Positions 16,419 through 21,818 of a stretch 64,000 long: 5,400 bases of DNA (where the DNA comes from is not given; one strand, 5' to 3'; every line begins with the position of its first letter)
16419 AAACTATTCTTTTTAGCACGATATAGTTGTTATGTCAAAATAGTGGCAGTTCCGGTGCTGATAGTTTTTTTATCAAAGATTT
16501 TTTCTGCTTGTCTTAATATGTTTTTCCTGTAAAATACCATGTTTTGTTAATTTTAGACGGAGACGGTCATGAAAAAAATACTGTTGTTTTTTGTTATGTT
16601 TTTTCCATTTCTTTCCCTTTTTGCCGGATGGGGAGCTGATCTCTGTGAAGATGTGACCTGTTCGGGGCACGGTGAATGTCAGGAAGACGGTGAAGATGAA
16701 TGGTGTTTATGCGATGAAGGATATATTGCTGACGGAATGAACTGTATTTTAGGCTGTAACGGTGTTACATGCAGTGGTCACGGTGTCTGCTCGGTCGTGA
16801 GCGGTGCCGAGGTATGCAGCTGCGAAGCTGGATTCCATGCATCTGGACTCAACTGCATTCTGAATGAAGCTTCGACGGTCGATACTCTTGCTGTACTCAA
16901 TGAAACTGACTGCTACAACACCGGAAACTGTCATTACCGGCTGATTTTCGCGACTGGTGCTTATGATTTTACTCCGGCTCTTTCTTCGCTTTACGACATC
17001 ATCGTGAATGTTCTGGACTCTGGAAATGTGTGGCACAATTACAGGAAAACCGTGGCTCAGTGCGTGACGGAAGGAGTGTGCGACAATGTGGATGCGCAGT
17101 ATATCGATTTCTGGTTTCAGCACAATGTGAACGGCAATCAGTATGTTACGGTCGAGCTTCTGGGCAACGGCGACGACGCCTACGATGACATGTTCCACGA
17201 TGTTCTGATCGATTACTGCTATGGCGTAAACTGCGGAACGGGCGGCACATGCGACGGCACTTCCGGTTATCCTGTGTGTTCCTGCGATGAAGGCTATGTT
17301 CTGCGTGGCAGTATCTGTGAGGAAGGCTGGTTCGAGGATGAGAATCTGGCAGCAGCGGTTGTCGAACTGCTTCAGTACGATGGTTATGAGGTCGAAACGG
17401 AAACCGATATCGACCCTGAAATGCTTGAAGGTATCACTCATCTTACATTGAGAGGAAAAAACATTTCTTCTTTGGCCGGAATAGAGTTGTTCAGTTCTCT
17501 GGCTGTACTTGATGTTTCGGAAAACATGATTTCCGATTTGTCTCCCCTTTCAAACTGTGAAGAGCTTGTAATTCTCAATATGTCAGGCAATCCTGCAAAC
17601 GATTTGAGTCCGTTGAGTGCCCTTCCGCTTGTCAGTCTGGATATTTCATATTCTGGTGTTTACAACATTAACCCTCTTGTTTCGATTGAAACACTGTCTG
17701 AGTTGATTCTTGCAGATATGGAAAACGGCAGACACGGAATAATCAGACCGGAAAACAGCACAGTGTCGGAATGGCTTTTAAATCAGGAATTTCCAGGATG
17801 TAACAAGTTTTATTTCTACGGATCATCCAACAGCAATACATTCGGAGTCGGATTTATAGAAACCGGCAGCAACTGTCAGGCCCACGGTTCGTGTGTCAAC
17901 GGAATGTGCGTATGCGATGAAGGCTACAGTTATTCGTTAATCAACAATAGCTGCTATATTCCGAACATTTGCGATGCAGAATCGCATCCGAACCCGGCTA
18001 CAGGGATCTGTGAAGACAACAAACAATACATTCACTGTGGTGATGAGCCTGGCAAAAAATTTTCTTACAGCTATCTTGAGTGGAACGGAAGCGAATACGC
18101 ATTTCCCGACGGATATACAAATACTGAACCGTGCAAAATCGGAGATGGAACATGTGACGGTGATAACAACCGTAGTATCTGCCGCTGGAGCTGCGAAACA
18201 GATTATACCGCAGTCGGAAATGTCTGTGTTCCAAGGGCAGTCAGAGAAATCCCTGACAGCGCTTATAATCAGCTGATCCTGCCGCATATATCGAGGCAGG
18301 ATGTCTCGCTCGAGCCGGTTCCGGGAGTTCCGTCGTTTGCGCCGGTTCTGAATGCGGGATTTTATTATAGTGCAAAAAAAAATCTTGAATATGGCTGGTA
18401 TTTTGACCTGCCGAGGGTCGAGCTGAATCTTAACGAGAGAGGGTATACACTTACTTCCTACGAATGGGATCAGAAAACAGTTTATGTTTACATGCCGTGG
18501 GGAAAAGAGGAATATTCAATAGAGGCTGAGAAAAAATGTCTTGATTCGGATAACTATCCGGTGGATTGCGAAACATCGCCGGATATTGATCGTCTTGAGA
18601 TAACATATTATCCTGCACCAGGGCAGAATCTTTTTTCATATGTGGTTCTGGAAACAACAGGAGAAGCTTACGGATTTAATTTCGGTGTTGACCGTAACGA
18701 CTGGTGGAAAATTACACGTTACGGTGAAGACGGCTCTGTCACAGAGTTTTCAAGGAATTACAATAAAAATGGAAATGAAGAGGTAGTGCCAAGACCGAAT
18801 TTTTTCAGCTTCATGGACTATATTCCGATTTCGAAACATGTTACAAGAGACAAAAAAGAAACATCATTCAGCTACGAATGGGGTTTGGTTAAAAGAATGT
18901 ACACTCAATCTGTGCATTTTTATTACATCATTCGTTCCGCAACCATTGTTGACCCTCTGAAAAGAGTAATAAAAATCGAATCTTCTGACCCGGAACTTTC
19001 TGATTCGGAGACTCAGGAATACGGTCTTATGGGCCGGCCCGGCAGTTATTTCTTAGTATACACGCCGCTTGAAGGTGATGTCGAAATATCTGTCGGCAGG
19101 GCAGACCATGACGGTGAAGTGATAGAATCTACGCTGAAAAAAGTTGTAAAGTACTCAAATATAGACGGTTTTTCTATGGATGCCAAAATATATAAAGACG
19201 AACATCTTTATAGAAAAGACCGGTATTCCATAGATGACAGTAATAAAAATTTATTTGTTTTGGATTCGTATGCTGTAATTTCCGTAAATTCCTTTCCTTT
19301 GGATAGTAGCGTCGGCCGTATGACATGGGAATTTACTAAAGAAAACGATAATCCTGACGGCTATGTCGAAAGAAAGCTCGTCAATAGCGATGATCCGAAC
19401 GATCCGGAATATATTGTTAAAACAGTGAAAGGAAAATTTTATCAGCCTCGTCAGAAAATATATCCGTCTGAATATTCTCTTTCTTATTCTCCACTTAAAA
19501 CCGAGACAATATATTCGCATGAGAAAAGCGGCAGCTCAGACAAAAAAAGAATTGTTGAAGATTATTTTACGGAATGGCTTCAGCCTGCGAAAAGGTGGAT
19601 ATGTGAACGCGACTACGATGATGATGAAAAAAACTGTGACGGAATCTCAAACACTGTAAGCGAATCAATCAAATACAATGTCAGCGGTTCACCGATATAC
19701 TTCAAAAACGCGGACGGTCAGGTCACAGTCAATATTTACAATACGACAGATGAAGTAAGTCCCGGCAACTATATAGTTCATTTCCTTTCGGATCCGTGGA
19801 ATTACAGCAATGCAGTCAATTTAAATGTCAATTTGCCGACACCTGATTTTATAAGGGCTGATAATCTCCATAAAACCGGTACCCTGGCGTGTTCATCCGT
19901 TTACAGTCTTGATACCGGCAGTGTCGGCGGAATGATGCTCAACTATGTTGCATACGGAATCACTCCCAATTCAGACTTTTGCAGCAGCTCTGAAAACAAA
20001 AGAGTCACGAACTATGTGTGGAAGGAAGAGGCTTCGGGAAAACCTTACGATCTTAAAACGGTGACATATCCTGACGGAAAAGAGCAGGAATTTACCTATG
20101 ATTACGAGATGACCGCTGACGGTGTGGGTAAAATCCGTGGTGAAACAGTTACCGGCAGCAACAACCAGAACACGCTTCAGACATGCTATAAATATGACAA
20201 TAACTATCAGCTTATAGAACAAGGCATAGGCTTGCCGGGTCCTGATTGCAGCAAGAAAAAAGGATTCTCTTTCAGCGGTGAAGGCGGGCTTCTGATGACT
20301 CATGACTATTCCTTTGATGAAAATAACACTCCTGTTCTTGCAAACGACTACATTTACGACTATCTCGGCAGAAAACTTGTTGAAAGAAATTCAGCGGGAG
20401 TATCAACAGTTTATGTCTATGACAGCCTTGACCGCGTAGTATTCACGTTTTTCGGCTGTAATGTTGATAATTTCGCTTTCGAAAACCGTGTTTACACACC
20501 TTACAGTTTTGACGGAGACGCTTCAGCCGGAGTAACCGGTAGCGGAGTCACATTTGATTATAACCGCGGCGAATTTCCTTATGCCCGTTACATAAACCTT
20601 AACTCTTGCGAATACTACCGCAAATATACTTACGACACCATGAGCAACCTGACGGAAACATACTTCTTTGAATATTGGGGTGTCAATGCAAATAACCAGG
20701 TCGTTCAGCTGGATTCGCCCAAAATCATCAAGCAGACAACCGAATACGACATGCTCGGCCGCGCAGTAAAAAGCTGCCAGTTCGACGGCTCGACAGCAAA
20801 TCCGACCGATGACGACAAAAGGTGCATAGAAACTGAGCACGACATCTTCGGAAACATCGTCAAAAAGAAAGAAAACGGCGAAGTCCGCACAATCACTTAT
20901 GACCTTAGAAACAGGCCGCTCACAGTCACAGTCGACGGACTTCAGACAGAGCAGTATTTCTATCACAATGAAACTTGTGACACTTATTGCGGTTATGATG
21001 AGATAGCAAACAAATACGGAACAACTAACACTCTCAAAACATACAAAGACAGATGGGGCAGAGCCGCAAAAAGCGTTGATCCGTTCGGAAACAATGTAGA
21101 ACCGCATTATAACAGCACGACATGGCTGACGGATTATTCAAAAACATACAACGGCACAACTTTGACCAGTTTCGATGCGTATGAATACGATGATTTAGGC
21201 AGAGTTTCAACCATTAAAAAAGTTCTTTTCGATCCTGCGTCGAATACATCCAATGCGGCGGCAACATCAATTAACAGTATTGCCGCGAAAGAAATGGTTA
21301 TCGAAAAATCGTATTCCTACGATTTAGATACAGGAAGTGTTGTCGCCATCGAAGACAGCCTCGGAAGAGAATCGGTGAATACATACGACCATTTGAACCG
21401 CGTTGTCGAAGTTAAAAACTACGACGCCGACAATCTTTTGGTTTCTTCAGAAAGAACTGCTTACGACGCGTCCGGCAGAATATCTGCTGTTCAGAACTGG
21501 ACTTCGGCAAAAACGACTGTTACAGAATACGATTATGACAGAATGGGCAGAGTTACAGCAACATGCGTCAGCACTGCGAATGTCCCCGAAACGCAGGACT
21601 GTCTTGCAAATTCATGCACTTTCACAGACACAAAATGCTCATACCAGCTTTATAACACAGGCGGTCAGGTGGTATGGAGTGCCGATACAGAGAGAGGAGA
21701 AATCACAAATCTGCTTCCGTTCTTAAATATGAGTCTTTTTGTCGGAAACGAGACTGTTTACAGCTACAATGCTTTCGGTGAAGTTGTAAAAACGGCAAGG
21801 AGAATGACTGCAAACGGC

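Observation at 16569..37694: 21-kb RHS locus: one full-length gene, three orphan C-termini, two tail-only relics, five immunity-like genes, and no T6SS signature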

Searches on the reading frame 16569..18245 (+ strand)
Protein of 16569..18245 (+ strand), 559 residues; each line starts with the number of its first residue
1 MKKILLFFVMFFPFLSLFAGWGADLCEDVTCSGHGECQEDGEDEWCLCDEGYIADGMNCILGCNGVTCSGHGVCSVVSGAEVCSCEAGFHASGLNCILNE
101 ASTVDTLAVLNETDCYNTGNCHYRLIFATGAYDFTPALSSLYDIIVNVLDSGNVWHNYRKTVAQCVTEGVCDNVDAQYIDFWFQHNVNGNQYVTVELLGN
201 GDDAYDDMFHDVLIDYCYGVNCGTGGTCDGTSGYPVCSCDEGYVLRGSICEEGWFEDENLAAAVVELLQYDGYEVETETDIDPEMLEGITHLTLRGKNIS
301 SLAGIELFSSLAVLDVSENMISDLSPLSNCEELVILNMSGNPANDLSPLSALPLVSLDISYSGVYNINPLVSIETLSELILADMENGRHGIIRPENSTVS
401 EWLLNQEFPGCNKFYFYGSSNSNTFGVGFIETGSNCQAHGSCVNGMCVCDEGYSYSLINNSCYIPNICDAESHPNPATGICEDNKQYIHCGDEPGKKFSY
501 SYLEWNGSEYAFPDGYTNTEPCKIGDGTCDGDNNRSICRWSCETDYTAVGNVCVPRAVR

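Call 61: search_protein_families(library=pfam, proteins=[window:16569-18245:+], max_evalue=1)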
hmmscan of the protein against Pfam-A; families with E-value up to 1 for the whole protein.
window:16569-18245:+ (559 aa): 10 families
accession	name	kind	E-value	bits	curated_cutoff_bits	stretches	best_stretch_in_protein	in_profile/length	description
PF12799.13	LRR_4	-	3.4e-06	27.5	27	1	310-350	2-43/44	Leucine Rich repeats (2 copies)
PF07974.19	EGF_2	-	0.00027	21.7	22.1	3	433-454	5-28/32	EGF-like domain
PF06247.17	Plasmod_Pvs28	-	0.00068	20.1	26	2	217-251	2-41/41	Pvs28 EGF domain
PF25024.1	EGF_TEN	-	0.0011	19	65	2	25-103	62-129/234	Teneurin EGF domain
PF12662.13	cEGF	-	0.0012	19.1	26.6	1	46-60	4-20/24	Complement Clr-like EGF-like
PF13855.12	LRR_8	-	0.0022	18.2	27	1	289-342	3-60/61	Leucine rich repeat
PF00008.33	EGF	-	0.0076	16.9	21.5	1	26-52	1-28/32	EGF-like domain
PF12661.13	hEGF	-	0.029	15.2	29.3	3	436-453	1-22/22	Human growth factor-like EGF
PF25019.1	LRR_R13L1-DRL21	-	0.19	12.1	27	0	317-384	58-127/127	R13L1/DRL21 LRRs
PF23952.1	LRR_EndoS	-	0.2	12.4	27.9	1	291-343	27-75/116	Endo-beta-N-acetylglucosaminidase EndoS LRR domain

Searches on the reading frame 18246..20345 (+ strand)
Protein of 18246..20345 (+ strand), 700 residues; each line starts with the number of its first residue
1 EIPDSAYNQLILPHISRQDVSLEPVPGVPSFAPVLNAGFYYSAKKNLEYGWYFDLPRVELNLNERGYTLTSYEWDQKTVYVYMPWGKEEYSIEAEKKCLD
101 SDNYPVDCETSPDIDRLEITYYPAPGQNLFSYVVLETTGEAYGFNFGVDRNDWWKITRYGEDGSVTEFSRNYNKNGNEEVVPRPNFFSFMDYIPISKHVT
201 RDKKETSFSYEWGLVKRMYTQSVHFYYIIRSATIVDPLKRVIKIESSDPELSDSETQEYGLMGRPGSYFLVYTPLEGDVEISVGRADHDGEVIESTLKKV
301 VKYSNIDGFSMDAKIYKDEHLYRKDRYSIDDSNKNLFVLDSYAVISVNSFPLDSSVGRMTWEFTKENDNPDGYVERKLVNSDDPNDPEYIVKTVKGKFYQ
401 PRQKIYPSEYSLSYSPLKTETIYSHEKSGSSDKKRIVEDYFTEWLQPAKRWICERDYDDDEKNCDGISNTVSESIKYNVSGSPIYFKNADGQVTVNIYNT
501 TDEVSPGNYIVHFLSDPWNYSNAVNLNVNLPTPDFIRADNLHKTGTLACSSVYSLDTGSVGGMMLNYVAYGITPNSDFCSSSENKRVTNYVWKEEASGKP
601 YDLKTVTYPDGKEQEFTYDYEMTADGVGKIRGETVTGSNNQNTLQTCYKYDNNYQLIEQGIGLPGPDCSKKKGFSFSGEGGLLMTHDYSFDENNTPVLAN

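Call 62: find_homologous_proteins(query=window:18246-20345:+, max_evalue=0.00001)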
Query window:18246-20345:+ (700 aa): 2 proteins with E <= 0.00001 among 5085 candidates.
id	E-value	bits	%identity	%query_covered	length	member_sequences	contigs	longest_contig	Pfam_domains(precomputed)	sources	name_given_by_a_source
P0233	9.7e-149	515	51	73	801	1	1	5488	PF12799.14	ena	-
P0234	2.0e-148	514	51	80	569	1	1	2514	-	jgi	-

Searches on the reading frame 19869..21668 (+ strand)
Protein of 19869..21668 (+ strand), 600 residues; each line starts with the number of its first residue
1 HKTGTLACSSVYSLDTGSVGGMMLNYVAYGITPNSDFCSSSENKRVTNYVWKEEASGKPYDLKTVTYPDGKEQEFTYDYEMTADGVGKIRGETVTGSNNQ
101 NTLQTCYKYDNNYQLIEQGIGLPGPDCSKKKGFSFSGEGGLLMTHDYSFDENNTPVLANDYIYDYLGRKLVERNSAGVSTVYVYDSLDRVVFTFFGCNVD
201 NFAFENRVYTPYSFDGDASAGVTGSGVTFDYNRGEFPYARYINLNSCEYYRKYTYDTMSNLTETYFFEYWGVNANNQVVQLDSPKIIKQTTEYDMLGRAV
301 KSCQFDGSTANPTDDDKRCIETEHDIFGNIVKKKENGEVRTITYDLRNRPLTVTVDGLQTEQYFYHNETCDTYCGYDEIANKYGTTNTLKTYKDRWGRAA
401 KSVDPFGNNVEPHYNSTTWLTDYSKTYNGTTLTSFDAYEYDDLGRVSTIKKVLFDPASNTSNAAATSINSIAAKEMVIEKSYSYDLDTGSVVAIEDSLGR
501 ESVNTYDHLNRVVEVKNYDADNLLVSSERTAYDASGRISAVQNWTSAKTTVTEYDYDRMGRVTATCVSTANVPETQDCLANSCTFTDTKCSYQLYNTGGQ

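Call 61: search_protein_families(library=pfam, proteins=[window:19869-21668:+], max_evalue=1)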
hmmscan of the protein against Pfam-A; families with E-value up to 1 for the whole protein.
window:19869-21668:+ (600 aa): 1 family
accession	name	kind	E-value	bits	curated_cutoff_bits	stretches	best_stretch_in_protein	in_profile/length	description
PF05593.20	RHS_repeat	-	1.7e-12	47.8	22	2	532-564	1-30/38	RHS Repeat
